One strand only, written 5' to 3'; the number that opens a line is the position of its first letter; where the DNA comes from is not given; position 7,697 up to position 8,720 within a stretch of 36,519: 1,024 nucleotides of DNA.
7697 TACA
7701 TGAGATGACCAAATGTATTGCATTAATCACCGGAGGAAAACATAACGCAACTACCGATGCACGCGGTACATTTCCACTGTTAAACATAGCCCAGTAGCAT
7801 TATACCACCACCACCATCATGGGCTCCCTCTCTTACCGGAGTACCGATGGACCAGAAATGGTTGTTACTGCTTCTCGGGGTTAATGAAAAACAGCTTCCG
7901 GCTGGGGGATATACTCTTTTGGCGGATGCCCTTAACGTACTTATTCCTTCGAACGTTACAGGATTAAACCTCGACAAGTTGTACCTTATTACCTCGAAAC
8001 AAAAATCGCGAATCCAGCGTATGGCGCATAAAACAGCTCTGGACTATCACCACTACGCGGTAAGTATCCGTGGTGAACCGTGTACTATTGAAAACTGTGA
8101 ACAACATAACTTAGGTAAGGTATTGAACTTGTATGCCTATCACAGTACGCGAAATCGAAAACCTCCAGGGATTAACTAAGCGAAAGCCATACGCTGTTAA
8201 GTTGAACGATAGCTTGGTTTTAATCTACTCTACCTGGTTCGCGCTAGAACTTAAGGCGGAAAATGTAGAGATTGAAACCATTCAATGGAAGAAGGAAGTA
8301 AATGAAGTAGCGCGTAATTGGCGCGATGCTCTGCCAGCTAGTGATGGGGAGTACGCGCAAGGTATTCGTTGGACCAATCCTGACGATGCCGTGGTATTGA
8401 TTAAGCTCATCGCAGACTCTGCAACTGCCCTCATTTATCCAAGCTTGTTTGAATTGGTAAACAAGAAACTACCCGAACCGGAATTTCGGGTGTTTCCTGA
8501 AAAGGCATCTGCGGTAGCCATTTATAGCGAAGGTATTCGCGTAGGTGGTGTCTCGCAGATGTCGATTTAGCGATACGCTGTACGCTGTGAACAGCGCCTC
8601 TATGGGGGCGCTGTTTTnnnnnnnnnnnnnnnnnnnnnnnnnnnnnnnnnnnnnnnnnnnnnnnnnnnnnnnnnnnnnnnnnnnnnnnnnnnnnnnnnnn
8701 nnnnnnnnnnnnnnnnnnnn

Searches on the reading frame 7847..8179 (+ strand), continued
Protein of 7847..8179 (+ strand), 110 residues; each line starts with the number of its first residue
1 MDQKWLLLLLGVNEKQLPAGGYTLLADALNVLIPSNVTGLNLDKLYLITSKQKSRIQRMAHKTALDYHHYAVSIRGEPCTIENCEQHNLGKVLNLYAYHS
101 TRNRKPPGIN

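Call 73: find_encoding_contigs(protein=P0053, flank=8000, max_places=2)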
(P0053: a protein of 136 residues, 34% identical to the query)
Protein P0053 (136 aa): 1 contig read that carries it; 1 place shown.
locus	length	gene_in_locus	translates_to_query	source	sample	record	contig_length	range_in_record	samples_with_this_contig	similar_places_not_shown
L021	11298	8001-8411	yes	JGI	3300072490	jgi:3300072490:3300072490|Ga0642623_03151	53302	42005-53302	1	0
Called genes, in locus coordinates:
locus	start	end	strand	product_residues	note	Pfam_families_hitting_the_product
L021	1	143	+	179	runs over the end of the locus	PF13671:AAA_33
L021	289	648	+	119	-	-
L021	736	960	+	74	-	-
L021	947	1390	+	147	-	-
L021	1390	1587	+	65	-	-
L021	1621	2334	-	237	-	PF02557:VanY (weak), PF01471:PG_binding_1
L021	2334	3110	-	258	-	-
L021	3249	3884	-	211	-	-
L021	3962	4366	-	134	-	-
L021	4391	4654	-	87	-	-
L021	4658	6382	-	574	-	-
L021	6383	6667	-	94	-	-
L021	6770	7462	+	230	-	-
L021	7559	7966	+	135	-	-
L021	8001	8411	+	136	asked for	-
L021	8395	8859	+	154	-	-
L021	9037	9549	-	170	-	-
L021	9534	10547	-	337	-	-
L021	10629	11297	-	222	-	?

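Call 92: search_dna_similar(query=window:7847-8176:+, collection=phages, mode=protein, max_evalue=1, max_rows=10)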
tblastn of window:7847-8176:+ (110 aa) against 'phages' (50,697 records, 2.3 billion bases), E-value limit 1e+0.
No match.

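Call 93: search_dna_similar(query=window:7847-8176:+, collection=plasmids, mode=protein, max_evalue=1, max_rows=10)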
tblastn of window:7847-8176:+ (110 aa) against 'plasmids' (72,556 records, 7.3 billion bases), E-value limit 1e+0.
No match.

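Call 102: search_solved_structures(query=A4, max_evalue=10)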
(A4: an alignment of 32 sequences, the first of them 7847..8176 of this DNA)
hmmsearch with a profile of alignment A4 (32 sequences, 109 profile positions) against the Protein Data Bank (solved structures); distinct sequences matched with E-value up to 10: 14.
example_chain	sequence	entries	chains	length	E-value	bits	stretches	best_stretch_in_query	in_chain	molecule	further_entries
8cp7_A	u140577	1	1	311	0.11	15.6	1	4-64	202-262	Sialic acid-binding periplasmic protein SiaP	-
2xwo_A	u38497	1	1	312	0.12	15.5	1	4-64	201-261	SIALIC ACID-BINDING PERIPLASMIC PROTEIN SIAP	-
2xwk_A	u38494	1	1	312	0.12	15.5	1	4-64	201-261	SIALIC ACID-BINDING PERIPLASMIC PROTEIN SIAP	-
2xxk_A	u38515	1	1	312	0.12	15.5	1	4-64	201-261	SIALIC ACID-BINDING PERIPLASMIC PROTEIN SIAP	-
2wx9_A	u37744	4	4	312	0.12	15.5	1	4-64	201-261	SIALIC ACID-BINDING PERIPLASMIC PROTEIN SIAP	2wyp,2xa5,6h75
2xwv_A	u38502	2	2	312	0.12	15.5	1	4-64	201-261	SIALIC ACID-BINDING PERIPLASMIC PROTEIN SIAP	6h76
2v4c_A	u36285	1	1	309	0.12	15.5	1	4-64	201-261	SIALIC ACID-BINDING PERIPLASMIC PROTEIN SIAP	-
2xwi_A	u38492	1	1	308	0.13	15.4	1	4-64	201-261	SIALIC ACID-BINDING PERIPLASMIC PROTEIN SIAP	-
2cex_A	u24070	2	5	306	0.13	15.4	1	4-64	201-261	PROTEIN HI0146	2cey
2wyk_A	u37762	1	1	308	0.13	15.4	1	4-64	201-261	SIALIC ACID-BINDING PERIPLASMIC PROTEIN SIAP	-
3b50_A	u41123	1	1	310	0.13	15.4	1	4-64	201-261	Sialic acid-binding periplasmic protein siaP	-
9bh3_A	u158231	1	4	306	0.73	13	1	4-64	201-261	DctP family TRAP transporter solute-binding subunit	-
9bhf_A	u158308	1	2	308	0.74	13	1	4-64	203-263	DctP family TRAP transporter solute-binding subunit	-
4hfo_A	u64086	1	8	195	0.75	13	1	44-84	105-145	Biogenic amine-binding protein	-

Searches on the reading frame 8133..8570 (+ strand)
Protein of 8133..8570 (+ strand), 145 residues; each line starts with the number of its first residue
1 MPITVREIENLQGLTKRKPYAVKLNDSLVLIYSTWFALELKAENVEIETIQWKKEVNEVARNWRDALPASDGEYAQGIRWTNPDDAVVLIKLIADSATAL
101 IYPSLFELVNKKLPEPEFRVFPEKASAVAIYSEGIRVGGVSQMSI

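Call 7: search_protein_families(library=pfam, proteins=[window:8133-8570:+], max_evalue=1)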
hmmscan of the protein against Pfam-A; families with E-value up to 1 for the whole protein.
window:8133-8570:+ (145 aa): 0 families

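Call 8: search_protein_families(library=phrogs, proteins=[window:8133-8570:+], max_evalue=1)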
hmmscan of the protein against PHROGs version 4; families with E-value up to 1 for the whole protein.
window:8133-8570:+ (145 aa): 1 family
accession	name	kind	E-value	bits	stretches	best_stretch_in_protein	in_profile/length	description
phrog_25157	-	unknown function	0.32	12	1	49-67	23-41/43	-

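Call 15: find_homologous_proteins(query=window:8133-8567:+, max_evalue=0.01)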
Query window:8133-8567:+ (145 aa): 15 proteins with E <= 0.01 among 410 candidates.
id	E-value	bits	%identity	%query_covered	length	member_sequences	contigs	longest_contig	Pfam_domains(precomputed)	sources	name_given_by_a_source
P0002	1.1e-72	260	100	84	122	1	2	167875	-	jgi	jgi:hypothetical protein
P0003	2.1e-51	191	65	97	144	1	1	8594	-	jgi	jgi:hypothetical protein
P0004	8.6e-51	189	61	99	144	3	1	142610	-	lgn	-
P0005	1.5e-46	176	57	99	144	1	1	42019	-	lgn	-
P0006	8.5e-46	173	57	99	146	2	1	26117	-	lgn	-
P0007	6.6e-44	167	56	99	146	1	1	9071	-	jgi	jgi:hypothetical protein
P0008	5.0e-38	148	51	99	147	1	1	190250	-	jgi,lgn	jgi:hypothetical protein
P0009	2.3e-37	146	51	99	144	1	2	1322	-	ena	-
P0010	1.7e-35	140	50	99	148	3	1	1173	-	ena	-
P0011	2.8e-35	139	51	99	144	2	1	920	-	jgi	jgi:hypothetical protein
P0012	1.7e-33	133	45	99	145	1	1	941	-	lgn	-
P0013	2.7e-31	126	44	99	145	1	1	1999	-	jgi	jgi:hypothetical protein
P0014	3.5e-30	123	43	99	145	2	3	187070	-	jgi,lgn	-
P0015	4.2e-21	93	39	97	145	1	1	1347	-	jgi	jgi:hypothetical protein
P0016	1.1e-19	88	39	99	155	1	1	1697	-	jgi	jgi:hypothetical protein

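Call 17: find_encoding_contigs(protein=P0004, flank=6000, max_places=3)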
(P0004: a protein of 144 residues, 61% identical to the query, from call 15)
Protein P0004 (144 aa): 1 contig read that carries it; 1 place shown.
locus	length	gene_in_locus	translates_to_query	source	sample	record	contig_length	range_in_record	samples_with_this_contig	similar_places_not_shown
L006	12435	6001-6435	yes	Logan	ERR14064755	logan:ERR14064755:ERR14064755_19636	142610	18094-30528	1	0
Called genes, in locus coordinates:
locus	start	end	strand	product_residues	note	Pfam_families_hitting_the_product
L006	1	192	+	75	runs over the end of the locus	-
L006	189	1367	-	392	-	-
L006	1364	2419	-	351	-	-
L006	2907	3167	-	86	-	PF09723:Zn_ribbon_8 (weak)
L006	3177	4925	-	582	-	-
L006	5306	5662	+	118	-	-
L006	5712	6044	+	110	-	-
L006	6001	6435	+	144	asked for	-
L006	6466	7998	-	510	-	-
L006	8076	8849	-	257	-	-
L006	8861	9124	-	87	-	-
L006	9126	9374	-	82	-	-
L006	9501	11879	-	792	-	-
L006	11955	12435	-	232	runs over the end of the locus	-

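Call 18: find_encoding_contigs(protein=P0005, flank=6000, max_places=3)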
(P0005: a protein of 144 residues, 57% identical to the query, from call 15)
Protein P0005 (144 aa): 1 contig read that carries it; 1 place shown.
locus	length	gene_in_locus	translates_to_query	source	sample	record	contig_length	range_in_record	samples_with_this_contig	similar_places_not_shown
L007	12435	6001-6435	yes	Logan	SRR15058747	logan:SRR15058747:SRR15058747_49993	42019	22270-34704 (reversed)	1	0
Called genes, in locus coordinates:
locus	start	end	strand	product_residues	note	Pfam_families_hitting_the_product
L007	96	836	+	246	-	PF00149:Metallophos, PF12850:Metallophos_2 (weak)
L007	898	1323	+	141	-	-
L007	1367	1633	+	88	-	-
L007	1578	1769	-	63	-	-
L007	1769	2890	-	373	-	-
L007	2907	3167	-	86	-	PF09723:Zn_ribbon_8 (weak)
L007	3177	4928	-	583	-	-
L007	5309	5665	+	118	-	-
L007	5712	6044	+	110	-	-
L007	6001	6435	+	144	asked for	-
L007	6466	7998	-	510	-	-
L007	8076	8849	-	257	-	-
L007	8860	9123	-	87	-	-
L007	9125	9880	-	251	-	-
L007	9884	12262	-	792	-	-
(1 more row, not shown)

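Call 19: find_encoding_contigs(protein=P0008, flank=6000, max_places=3)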
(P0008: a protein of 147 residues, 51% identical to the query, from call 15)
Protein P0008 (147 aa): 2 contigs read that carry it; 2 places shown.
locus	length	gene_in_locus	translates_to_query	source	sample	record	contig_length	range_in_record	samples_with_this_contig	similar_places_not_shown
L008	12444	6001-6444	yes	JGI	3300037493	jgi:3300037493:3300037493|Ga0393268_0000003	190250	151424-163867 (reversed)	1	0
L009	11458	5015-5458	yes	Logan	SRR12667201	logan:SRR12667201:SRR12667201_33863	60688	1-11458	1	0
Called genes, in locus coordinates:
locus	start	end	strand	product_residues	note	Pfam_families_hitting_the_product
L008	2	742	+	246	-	PF00149:Metallophos, PF12850:Metallophos_2 (weak)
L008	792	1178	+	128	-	-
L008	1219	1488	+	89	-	-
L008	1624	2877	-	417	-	-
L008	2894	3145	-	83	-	PF09723:Zn_ribbon_8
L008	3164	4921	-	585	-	-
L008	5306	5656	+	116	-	-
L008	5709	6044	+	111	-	-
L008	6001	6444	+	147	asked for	-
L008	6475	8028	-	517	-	-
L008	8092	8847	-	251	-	-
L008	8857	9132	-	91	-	-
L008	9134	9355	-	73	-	-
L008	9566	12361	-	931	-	-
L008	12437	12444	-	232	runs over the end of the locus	-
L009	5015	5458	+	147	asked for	-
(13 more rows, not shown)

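Call 20: find_encoding_contigs(protein=P0014, flank=6000, max_places=3)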
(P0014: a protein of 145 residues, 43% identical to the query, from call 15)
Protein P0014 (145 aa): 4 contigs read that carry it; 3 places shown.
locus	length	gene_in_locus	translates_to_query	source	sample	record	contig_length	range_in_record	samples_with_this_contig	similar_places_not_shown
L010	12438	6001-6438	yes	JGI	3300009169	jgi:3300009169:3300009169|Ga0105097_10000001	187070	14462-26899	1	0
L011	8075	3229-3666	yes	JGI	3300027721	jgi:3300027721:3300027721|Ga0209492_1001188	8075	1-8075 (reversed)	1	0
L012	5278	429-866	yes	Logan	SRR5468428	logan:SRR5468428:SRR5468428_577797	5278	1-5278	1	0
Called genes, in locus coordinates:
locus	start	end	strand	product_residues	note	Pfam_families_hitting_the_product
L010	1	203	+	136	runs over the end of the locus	-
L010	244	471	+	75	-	-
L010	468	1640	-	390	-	-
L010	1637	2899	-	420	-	-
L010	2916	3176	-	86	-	PF09723:Zn_ribbon_8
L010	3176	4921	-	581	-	-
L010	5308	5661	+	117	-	-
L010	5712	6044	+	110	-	-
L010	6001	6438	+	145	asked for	-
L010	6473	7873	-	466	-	-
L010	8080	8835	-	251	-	-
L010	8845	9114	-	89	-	-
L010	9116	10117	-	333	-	-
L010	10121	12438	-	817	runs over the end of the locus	-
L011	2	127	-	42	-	?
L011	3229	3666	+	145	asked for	-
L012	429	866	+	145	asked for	-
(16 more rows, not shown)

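Call 27: search_solved_structures(query=A2, max_evalue=10)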
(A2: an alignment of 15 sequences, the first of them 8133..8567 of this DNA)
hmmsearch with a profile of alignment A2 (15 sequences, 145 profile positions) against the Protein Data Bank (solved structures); distinct sequences matched with E-value up to 10: 0.

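Call 47: predict_structure(alignment_id=A2)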
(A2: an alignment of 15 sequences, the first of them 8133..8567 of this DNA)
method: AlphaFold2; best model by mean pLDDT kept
length: 145 residues; sequences in the alignment: 15
mean_pLDDT: 87.4   pTM: 0.84
mean pLDDT of the five models: 87.4, 85.8, 85.2, 80.4, 73.4
residues with pLDDT >= 90: 67; 70-90: 70; 50-70: 8; < 50: 0
segments of 3 or more residues with pLDDT < 50: none
pLDDT, mean of each block of 10 residues (from residue 1): 85 76 89 91 80 78 87 93 88 93 93 94 86 94 80
secondary structure, 60 per line:
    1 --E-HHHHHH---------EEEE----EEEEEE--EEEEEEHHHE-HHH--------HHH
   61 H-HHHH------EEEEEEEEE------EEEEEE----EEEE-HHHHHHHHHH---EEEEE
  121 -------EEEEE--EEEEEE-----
elements in order: H5-10 E20-23 E28-33 E36-41 H58-61 H63-66 E73-81 E88-93 E98-101 H103-112 E116-120 E128-132 E135-140

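Call 51: search_protein_families(library=pfam, alignment_id=A2, max_evalue=0.1)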
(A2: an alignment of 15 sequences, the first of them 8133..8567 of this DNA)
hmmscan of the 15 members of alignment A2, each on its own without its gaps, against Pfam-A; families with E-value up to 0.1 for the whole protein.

A. member 1, window:8133-8567:+ (145 aa): 0 families

B. families by the number of members that match (of 15 scanned): 1 family
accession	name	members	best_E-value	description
PF18858.6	LPD39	1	0.069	Large polyvalent protein associated domain 39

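Call 61: fold_search(model_id=the predicted structure, library=viral)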
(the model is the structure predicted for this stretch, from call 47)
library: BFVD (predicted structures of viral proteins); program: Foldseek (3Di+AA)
matches with E <= 10: 831; with E <= 0.001: 3
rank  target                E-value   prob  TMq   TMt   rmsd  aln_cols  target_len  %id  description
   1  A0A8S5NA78            2.0e-04  1.00  0.62  0.59   4.2       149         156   15  Uncharacterized protein [Siphoviridae sp. ctuaf34]
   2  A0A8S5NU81            3.8e-04  1.00  0.58  0.52   5.3       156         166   10  Uncharacterized protein [Myoviridae sp. ctiu99]
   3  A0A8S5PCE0            5.5e-04  1.00  0.64  0.61   4.5       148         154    9  Uncharacterized protein [Siphoviridae sp. ctc6d98]
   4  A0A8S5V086            1.7e-03  1.00  0.57  0.36   6.5       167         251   13  Uncharacterized protein [Siphoviridae sp. ctBeL15]
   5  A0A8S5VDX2            3.5e-03  1.00  0.61  0.50   4.8       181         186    9  Uncharacterized protein [Siphoviridae sp. ctGa111]
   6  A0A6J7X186            8.9e-03  1.00  0.53  0.45   8.8       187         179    8  Uncharacterized protein [uncultured Caudovirales phage]
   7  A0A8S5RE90            1.5e-02  1.00  0.59  0.49   4.3       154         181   10  Uncharacterized protein [virus sp. ctJLD79]
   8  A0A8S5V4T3            3.1e-02  1.00  0.51  0.43   4.8       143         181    9  Uncharacterized protein [Myoviridae sp. ctKkB1]
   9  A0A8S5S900            4.1e-02  1.00  0.57  0.45   5.0       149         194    7  Uncharacterized protein [Phage sp. ctGns7]
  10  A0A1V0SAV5            4.6e-02  0.28  0.19  0.12  12.1       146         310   12  WD repeat protein [Catovirus CTV1]
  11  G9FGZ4                5.4e-02  0.41  0.27  0.16  18.0       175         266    9  DNA polymerase III, beta subunit [Rhodococcus phage REQ2]
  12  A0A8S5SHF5            6.0e-02  0.99  0.57  0.46   5.5       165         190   11  Uncharacterized protein [Siphoviridae sp. ctBCr48]
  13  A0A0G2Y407            9.3e-02  0.12  0.17  0.07  18.4       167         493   10  WD40 family protein [Acanthamoeba polyphaga mimivirus Kroon]
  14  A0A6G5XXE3            1.4e-01  0.10  0.17  0.13  16.7       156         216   12  (no name in the UniProt tables at hand)
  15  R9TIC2                1.8e-01  0.44  0.20  0.12  11.6        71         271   18  SprT-like domain-containing protein [Vibrio phage nt-1]
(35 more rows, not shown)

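Call 66: search_protein_families(library=padloc, proteins=[window:8133-8570:+], max_evalue=1)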
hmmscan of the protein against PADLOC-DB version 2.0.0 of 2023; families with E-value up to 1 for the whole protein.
window:8133-8570:+ (145 aa): 0 families

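Call 67: search_protein_families(library=ncbifam, proteins=[window:8133-8570:+], max_evalue=1)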
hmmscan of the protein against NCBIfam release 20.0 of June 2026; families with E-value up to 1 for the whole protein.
window:8133-8570:+ (145 aa): 0 families

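Call 70: search_dna_similar(query=window:8133-8567:+, collection=phages, mode=protein, max_evalue=1, max_rows=15)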
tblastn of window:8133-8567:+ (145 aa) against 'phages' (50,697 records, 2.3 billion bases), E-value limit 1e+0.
No match.

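Call 81: find_related_loci(query=A2, collection=viral_contigs, flank=8000)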
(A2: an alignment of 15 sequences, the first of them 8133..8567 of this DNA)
Query A2 (145 aa) in viral_contigs; peptide patterns used: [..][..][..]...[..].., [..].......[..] (x = any residue, [..] = any of these).
12 stretches matched a pattern; 3 encode a relative of the query (tblastn E <= 1e-3); 3 distinct loci.
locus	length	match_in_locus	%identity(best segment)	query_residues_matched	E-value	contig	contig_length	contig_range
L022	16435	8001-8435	51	3-145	8e-46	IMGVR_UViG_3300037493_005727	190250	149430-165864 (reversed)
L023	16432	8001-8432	43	3-145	7e-38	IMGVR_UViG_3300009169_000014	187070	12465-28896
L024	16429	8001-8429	47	3-145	1e-34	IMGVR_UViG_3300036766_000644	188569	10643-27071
